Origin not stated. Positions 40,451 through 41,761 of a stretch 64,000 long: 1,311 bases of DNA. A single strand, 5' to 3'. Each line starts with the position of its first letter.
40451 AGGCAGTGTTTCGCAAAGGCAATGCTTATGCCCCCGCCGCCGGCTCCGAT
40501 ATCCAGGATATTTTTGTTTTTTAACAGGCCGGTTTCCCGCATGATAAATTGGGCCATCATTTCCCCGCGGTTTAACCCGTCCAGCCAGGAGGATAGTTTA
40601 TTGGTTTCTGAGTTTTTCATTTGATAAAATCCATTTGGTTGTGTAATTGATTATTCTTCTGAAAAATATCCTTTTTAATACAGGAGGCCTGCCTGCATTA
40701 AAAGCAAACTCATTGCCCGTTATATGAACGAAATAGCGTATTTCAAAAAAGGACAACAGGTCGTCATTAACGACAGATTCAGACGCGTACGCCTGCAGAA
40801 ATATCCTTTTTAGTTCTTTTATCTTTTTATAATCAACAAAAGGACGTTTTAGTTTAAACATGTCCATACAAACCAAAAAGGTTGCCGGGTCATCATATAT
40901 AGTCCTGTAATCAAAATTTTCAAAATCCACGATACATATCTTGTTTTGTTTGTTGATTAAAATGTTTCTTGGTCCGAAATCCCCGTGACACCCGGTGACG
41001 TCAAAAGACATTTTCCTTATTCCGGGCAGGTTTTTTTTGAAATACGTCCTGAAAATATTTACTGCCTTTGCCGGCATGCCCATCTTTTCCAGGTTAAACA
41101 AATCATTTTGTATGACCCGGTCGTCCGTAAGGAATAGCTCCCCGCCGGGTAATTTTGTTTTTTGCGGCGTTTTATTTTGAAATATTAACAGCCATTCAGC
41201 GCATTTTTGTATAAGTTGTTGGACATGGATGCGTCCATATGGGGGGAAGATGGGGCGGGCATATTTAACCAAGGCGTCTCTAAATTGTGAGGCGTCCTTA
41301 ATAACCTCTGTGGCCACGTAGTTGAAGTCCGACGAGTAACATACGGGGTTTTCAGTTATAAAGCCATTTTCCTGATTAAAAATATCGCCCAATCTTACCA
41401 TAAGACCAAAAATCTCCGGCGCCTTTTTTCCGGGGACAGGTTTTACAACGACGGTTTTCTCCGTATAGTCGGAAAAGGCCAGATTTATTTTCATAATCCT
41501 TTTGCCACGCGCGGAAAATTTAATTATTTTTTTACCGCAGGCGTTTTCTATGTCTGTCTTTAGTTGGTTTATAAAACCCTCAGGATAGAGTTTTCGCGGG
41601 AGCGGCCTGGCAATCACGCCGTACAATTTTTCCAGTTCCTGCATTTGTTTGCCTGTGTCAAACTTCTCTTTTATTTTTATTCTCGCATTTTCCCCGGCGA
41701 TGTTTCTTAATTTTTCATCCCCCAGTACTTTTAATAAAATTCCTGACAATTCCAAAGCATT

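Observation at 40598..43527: A zinc-ribbon methyltransferase to GT4 order occurs twice, once as adjacent genes with a kinase fused to GT4 and once as a single fusion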

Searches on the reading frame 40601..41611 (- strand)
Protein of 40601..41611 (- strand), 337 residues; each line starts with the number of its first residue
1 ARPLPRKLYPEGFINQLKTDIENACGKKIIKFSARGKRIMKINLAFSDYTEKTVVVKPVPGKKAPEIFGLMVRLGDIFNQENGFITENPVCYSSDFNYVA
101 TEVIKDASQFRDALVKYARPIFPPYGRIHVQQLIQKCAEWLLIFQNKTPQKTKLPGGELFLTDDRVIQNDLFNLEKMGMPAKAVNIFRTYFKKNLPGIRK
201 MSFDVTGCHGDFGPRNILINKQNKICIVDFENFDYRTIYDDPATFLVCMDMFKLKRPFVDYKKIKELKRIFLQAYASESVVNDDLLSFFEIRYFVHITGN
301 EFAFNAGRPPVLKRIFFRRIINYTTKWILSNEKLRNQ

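Call 11: search_solved_structures(query=window:40601-41608:-, max_evalue=10, show_alignments=3)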
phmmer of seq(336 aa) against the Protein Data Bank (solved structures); distinct sequences matched with E-value up to 10: 0.

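Call 13: find_homologous_proteins(query=window:40601-41608:-, max_evalue=0.001)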
Query seq(336 aa) (336 aa): 1 proteins with E <= 0.001 among 1521 candidates.
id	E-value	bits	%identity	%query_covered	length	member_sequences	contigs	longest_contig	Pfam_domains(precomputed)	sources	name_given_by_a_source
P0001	6.4e-60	222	39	90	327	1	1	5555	-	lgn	-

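Call 16: find_encoding_contigs(protein=P0001, flank=6000)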
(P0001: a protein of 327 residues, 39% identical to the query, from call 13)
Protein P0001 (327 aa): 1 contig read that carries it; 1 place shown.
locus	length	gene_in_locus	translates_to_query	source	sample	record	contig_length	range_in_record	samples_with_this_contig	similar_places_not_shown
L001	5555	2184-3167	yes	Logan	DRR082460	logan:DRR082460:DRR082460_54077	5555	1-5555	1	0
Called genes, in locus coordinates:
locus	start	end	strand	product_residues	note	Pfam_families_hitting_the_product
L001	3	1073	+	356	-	?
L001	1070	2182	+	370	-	PF13439:Glyco_transf_4, PF00982:Glyco_transf_20 (faint), PF20706:GT4-conflict, PF00534:Glycos_transf_1, PF13692:Glyco_trans_1_4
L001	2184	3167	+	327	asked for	-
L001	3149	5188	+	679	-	PF13489:Methyltransf_23, PF08241:Methyltransf_11, PF08242:Methyltransf_12, PF13649:Methyltransf_25, PF13847:Methyltransf_31, PF13439:Glyco_transf_4, PF13579:Glyco_trans_4_4, PF00534:Glycos_transf_1, +4 more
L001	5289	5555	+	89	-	?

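Call 27: find_related_loci(query=A1, collection=genome_contigs, flank=10000)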
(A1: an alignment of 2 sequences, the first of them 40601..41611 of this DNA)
Query A1 (337 aa) in genome_contigs; peptide patterns used: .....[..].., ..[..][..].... (x = any residue, [..] = any of these).
80 stretches matched a pattern; 1 encode a relative of the query (tblastn E <= 1e-3); 1 distinct loci.
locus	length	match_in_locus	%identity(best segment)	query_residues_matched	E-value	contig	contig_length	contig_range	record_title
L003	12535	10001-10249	33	204-288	8e-9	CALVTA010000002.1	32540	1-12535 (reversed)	MAG: uncultured Bacilli bacterium isolate BRZ_ES__bin111 genome assembly, contig: BRZ_ES__NODE_1944_length_32540_cov_10.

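Call 39: find_homologous_proteins(query=A1, max_evalue=1)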
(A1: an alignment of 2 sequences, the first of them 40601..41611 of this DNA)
Query A1 (2 sequences) (337 aa, profile of the alignment): 1 proteins with E <= 1 among 4133 candidates.
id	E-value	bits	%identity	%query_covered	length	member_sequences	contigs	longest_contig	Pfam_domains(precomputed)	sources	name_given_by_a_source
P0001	3.0e-184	630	39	90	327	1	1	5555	-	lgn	-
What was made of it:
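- Tried and rejected: Word-index homologue searches with the kinase domain alone and with a 2-sequence profile each found a single relative, P0001 (calls 13, 39).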

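Call 41: search_solved_structures(query=A1, max_evalue=10, show_alignments=3)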
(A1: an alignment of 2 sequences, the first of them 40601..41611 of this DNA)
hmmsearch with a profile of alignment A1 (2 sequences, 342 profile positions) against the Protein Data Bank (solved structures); distinct sequences matched with E-value up to 10: 12.
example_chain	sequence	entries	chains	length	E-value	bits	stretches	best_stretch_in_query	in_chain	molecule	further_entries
4feu_A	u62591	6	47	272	0.16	14.4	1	197-253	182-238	Aminoglycoside 3'-phosphotransferase AphA1-IAB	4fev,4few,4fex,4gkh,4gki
4ej7_A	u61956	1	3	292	0.18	14.2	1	197-253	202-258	Aminoglycoside 3'-phosphotransferase AphA1-IAB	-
3j94_A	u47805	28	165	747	0.33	13.4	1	261-295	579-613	Vesicle-fusing ATPase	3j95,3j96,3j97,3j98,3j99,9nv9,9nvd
9olo_A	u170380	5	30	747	0.33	13.4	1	261-295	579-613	Vesicle-fusing ATPase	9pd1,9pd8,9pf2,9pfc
6mdm_A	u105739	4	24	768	0.36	13.3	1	261-295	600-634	Vesicle-fusing ATPase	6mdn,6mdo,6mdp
6ip2_B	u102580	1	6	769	0.36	13.2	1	261-295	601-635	Vesicle-fusing ATPase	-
2j0m_A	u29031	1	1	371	0.45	12.9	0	41-85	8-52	FOCAL ADHESION KINASE 1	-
6cb0_A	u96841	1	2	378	0.48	12.8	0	41-85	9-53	Focal adhesion kinase 1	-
2aeh_A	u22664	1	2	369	0.56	12.6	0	41-85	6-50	Focal adhesion kinase 1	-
2al6_A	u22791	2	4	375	0.6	12.5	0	41-85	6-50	Focal adhesion kinase 1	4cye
1d2n_A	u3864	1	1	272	0.81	12.1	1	261-295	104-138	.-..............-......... FUSION PROTEIN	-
1nsf_A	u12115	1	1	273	0.81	12.1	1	261-295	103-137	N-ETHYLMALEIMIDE SENSITIVE FACTOR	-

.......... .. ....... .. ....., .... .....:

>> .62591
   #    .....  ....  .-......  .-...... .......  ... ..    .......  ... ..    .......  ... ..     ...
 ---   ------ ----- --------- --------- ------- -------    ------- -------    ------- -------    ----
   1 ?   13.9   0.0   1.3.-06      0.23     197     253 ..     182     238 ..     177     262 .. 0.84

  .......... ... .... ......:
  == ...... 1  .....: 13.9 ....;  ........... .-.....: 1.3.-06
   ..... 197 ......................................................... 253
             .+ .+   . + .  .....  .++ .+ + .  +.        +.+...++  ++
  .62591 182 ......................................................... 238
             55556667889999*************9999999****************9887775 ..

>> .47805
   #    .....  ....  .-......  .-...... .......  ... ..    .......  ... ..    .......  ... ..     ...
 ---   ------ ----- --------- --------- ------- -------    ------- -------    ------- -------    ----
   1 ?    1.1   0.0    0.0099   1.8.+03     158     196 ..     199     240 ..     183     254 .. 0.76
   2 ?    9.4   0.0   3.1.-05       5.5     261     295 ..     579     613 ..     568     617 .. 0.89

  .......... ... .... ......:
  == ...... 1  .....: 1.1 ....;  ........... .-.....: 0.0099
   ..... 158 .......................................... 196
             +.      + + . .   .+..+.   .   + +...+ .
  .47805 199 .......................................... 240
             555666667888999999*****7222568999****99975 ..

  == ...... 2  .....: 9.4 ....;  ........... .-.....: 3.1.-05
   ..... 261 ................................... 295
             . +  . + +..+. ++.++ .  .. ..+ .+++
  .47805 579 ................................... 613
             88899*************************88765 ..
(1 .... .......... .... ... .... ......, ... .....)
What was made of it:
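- Tried and rejected: phmmer of the kinase domain against the PDB gave nothing (call 11), and the 2-sequence profile gave only marginal hits (call 41).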

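Call 42: search_protein_families(library=pfam, proteins=[P0001, window:40601-41611:-], max_evalue=10)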
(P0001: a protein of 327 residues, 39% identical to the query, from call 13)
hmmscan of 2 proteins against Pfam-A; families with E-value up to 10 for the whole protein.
P0001 (327 aa): 3 families
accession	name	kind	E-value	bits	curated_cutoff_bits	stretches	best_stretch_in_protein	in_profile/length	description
PF01636.29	APH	-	0.00016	21.9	23.2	1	178-240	147-210/239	Phosphotransferase enzyme family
PF08916.16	Phe_ZIP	-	0.056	14.5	25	1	152-189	21-56/57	Phenylalanine zipper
PF19098.6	DUF5785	-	0.16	12.9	23.5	1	16-69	16-69/98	Family of unknown function (DUF5785)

window:40601-41611:- (337 aa): 6 families
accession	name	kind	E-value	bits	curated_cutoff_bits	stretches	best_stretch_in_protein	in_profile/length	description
PF01636.29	APH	-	1.3e-06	28.8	23.2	1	188-246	155-210/239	Phosphotransferase enzyme family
PF01633.27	Choline_kinase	-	7.7e-06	25.9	29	1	171-278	131-242/300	Choline/ethanolamine kinase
PF19974.5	TCAD9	-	0.0013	18.4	40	1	205-245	297-337/429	Ternary complex associated domain 9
PF02958.26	EcKL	-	0.082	12.7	22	1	208-249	218-264/294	Ecdysteroid kinase-like family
PF06293.20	Kdo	-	0.11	12.4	21.3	1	205-237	137-173/207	Lipopolysaccharide kinase (Kdo/WaaP) family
PF00069.31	Pkinase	-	0.14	12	31.7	1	187-230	100-142/263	Protein kinase domain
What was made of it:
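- On Kdo / WaaP LPS kinase family (PF06293): 12.4 bits, E 0.11, against a cutoff of 21.3 (call 42).
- On Choline/ethanolamine kinase (PF01633) with the Lic pathway: 25.9 bits against a cutoff of 29 (call 42).
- Closest known: WaaP / Kdo kinase. Different: The Pfam Kdo model scores 12.4 bits, below its 21.3 cutoff (call 42).
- The Choline_kinase Pfam hit is 25.9 bits, just under the 29-bit cutoff (call 42).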

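Call 48: predict_structure(alignment_id=A1)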
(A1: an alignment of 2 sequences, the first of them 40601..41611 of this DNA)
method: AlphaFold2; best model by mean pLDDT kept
length: 337 residues; sequences in the alignment: 2
mean_pLDDT: 45.6   pTM: 0.34
mean pLDDT of the five models: 45.6, 44.4, 44.2, 44.0, 43.2
residues with pLDDT >= 90: 1; 70-90: 60; 50-70: 41; < 50: 235
segments of 3 or more residues with pLDDT < 50: 1-7, 74-86, 106-163, 176-180, 197-337
pLDDT, mean of each block of 10 residues (from residue 1): 44 84 85 78 85 80 65 44 48 80 53 31 28 36 30 29 49 46 52 50 31 32 35 26 29 28 40 36 30 29 29 31 39 34
secondary structure, 60 per line:
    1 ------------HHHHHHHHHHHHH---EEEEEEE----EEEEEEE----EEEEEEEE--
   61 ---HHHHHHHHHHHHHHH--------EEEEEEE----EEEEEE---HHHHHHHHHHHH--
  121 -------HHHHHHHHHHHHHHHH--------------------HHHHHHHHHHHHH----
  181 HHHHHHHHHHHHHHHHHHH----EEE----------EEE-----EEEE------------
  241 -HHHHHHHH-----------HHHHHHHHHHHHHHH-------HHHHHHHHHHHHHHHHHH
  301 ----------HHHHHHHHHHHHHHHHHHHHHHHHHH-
elements in order: H13-25 E29-35 E40-46 E51-58 H64-78 E87-93 E98-103 H107-118 H128-143 H164-176 H181-199 E204-206 E217-219 E225-228 H242-249 H261-275 H283-300 H311-336
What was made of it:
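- Tried and rejected: The first AF2 run with 2 sequences was unusable (pLDDT 45.6; call 48).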

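Call 49: search_protein_representatives(protein=window:40601-41611:-)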
Query: 337 residues. Proteins with E-value up to 0.001 (for the whole library): 253; up to 1e-10: 26; up to 1e-30: 5. The best 150 are listed.
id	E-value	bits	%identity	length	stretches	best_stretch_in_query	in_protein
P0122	2.3e-227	770.3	100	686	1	1-337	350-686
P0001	2.0e-60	221.5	39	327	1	14-329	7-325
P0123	1.1e-36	143.5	32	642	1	65-331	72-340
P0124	1.4e-36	143.2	33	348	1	62-331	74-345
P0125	5.3e-32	128.1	30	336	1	13-335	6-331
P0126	5.3e-29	118.2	30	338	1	9-332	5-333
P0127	2.6e-26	109.4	33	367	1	130-328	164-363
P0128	6.4e-23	98.2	31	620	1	134-320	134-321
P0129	1.5e-22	97.0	30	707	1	63-329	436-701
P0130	8.7e-21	91.2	26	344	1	35-328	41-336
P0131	4.5e-19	85.6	27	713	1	26-332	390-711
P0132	4.6e-19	85.6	29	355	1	126-333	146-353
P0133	5.7e-15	72.1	29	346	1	76-330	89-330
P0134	1.1e-14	71.1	29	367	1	78-328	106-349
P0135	2.4e-14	70.0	24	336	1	68-328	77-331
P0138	1.3e-12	64.4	25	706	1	63-328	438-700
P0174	7.6e-08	48.7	27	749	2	204-292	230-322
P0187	4.0e-07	46.3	26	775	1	122-300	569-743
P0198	6.6e-07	45.6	29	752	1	185-308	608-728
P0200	7.2e-07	45.5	27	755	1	118-296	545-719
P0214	1.9e-06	44.1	26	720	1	89-285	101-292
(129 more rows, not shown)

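Call 50: search_protein_families(library=pfam, proteins=[P0123, P0128, P0129, P0131, P0138, P0174, P0187, P0198, P0200, P0214], max_evalue=0.001)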
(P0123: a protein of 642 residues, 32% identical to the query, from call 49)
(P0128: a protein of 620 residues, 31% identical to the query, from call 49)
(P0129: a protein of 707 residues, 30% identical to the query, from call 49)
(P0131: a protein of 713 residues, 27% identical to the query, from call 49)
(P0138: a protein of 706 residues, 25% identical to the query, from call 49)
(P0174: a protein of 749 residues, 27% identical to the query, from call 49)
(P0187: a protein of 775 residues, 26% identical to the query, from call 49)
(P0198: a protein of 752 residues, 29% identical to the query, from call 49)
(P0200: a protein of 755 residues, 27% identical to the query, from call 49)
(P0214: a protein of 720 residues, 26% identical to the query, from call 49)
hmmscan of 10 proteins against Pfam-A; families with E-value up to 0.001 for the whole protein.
P0123 (642 aa): 11 families
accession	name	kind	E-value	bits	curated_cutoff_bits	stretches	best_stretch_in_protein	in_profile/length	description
PF08241.18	Methyltransf_11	-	2.7e-18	66.8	21.2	1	387-492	1-95/95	Methyltransferase domain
PF13847.12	Methyltransf_31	-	1.2e-17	64.4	27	1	383-494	4-111/145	Methyltransferase domain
PF13649.12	Methyltransf_25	-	1.8e-15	57.8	27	1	386-488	1-97/97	Methyltransferase domain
PF01209.24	Ubie_methyltran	-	4.8e-14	52.7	20.1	1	373-492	38-151/233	ubiE/COQ5 methyltransferase family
PF08242.18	Methyltransf_12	-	3.6e-10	40.9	30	1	387-490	1-98/98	Methyltransferase domain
PF05175.20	MTS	-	1.7e-09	37.9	23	1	372-496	25-142/170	Methyltransferase small domain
PF13489.12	Methyltransf_23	-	2.5e-08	34.3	27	1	381-497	21-121/164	Methyltransferase domain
PF01636.29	APH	-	2.8e-08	34.3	23.2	1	117-258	70-214/239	Phosphotransferase enzyme family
PF09445.16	Methyltransf_15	-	0.00017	21.7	22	1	384-422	2-40/165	RNA cap guanine-N2 methyltransferase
PF02353.26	CMAS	-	0.00031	20.6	27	0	382-465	62-144/273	Mycolic acid cyclopropane synthetase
PF02390.23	Methyltransf_4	-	0.00045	20.2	24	0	383-492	2-115/173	Putative methyltransferase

P0128 (620 aa): 8 families
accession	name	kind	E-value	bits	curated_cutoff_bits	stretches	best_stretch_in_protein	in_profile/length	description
PF08241.18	Methyltransf_11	-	5.1e-14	53.1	21.2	1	375-479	1-94/95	Methyltransferase domain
PF13649.12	Methyltransf_25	-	3.8e-13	50.4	27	1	375-459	2-87/97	Methyltransferase domain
PF13847.12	Methyltransf_31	-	7.1e-11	42.4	27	1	372-481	5-110/145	Methyltransferase domain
PF01209.24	Ubie_methyltran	-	2.5e-10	40.5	20.1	1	363-442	40-122/233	ubiE/COQ5 methyltransferase family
PF08242.18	Methyltransf_12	-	2.3e-08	35.1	30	1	375-478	1-98/98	Methyltransferase domain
PF13489.12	Methyltransf_23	-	3.6e-05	24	27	1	356-542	7-160/164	Methyltransferase domain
PF05175.20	MTS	-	0.00038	20.6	23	1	361-443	22-105/170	Methyltransferase small domain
PF09445.16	Methyltransf_15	-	0.00051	20.1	22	1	372-430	2-61/165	RNA cap guanine-N2 methyltransferase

P0129 (707 aa): 5 families
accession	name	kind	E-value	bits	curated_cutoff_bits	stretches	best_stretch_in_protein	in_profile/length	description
PF00534.26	Glycos_transf_1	-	1.4e-35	122.8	26.4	1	178-348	6-172/172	Glycosyl transferases group 1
PF13692.12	Glyco_trans_1_4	-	3.6e-32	112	27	1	188-334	3-142/142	Glycosyl transferases group 1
PF13439.12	Glyco_transf_4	-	1.7e-14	54.7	28.5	1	18-167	3-170/170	Glycosyltransferase Family 4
PF01636.29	APH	-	1.6e-07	31.8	23.2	1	448-621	43-211/239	Phosphotransferase enzyme family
PF13579.12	Glyco_trans_4_4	-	0.00026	21.8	29.7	1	106-162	92-158/158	Glycosyl transferase 4-like domain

P0131 (713 aa): 5 families
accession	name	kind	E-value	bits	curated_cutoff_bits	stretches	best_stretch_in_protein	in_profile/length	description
PF00534.26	Glycos_transf_1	-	1.4e-34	119.5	26.4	1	176-346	4-169/172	Glycosyl transferases group 1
PF13692.12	Glyco_trans_1_4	-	8.6e-33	114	27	1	189-335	3-142/142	Glycosyl transferases group 1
PF13439.12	Glyco_transf_4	-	5e-17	62.9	28.5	1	18-166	3-169/170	Glycosyltransferase Family 4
PF13579.12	Glyco_trans_4_4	-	3.3e-08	34.5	29.7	1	18-162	2-158/158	Glycosyl transferase 4-like domain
PF01636.29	APH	-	1.7e-06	28.4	23.2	1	542-623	128-209/239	Phosphotransferase enzyme family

P0138 (706 aa): 4 families
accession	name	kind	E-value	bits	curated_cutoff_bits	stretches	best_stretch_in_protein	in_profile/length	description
PF00534.26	Glycos_transf_1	-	1.1e-28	100.4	26.4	1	179-341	7-165/172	Glycosyl transferases group 1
PF13692.12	Glyco_trans_1_4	-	2.2e-28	99.8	27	1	187-334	2-142/142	Glycosyl transferases group 1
PF13439.12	Glyco_transf_4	-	3e-15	57.1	28.5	1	18-166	3-169/170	Glycosyltransferase Family 4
PF13579.12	Glyco_trans_4_4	-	2e-05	25.4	29.7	1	22-162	6-158/158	Glycosyl transferase 4-like domain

P0174 (749 aa): 3 families
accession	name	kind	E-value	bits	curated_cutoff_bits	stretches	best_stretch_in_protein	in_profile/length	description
PF01636.29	APH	-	6.6e-12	46.1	23.2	2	150-254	82-192/239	Phosphotransferase enzyme family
PF19974.5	TCAD9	-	1.5e-05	24.8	40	0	180-277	251-343/429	Ternary complex associated domain 9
PF06293.20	Kdo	-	2.6e-05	24.2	21.3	0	500-553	84-138/207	Lipopolysaccharide kinase (Kdo/WaaP) family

P0187 (775 aa): 6 families
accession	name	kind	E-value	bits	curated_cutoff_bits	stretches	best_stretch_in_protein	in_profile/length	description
PF00534.26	Glycos_transf_1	-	8.4e-41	139.8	26.4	1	243-409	10-171/172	Glycosyl transferases group 1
PF13692.12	Glyco_trans_1_4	-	3.1e-32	112.2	27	1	250-396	3-142/142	Glycosyl transferases group 1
PF01636.29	APH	-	4.1e-13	50.1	23.2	1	486-723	18-234/239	Phosphotransferase enzyme family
PF13439.12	Glyco_transf_4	-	3.1e-09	37.5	28.5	1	135-236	57-169/170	Glycosyltransferase Family 4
PF20706.3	GT4-conflict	-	2.4e-06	27.2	26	1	202-371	149-322/385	Family 4 Glycosyltransferase in conflict systems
PF13524.12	Glyco_trans_1_2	-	1.6e-05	25.3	25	1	308-421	30-139/144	Glycosyl transferase-like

P0198 (752 aa): 7 families
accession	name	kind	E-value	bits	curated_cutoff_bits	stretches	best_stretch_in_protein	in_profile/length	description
PF00534.26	Glycos_transf_1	-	4.4e-39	134.2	26.4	1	229-392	13-171/172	Glycosyl transferases group 1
PF13692.12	Glyco_trans_1_4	-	1.3e-33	116.7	27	1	233-378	3-141/142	Glycosyl transferases group 1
PF13439.12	Glyco_transf_4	-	3.9e-10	40.5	28.5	1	122-217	63-170/170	Glycosyltransferase Family 4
PF01636.29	APH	-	1.5e-08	35.1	23.2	1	474-668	21-210/239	Phosphotransferase enzyme family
PF13524.12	Glyco_trans_1_2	-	1.5e-07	31.9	25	1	254-407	7-142/144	Glycosyl transferase-like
PF20706.3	GT4-conflict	-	1e-05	25.2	26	1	204-355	172-323/385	Family 4 Glycosyltransferase in conflict systems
PF13579.12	Glyco_trans_4_4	-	0.00022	22.1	29.7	1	123-212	63-158/158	Glycosyl transferase 4-like domain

P0200 (755 aa): 6 families
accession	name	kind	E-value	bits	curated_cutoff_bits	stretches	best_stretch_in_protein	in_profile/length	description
PF00534.26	Glycos_transf_1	-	3.7e-40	137.7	26.4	1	225-385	16-171/172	Glycosyl transferases group 1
PF13692.12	Glyco_trans_1_4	-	7.1e-36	124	27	1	226-370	3-140/142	Glycosyl transferases group 1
PF01636.29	APH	-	2.4e-14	54.1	23.2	1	455-698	6-233/239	Phosphotransferase enzyme family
PF13524.12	Glyco_trans_1_2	-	2e-08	34.8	25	1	254-400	13-142/144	Glycosyl transferase-like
PF20706.3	GT4-conflict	-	3.5e-08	33.3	26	1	173-350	148-325/385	Family 4 Glycosyltransferase in conflict systems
PF13439.12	Glyco_transf_4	-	6.8e-08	33.2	28.5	1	107-208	57-169/170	Glycosyltransferase Family 4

P0214 (720 aa): 6 families
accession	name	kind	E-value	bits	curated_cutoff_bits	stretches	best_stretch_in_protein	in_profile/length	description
PF00534.26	Glycos_transf_1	-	6e-44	150.1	26.4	1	533-698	3-171/172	Glycosyl transferases group 1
PF13692.12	Glyco_trans_1_4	-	5.2e-38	130.9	27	1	546-685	2-142/142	Glycosyl transferases group 1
PF13439.12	Glyco_transf_4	-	3.9e-26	92.5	28.5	1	370-523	1-168/170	Glycosyltransferase Family 4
PF13579.12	Glyco_trans_4_4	-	1.3e-11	45.5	29.7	1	371-520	1-158/158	Glycosyl transferase 4-like domain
PF13477.12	Glyco_trans_4_2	-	3.1e-08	34.3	23.4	1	378-471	14-108/139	Glycosyl transferase 4-like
PF01636.29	APH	-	1.7e-07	31.7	23.2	1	89-255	47-212/239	Phosphotransferase enzyme family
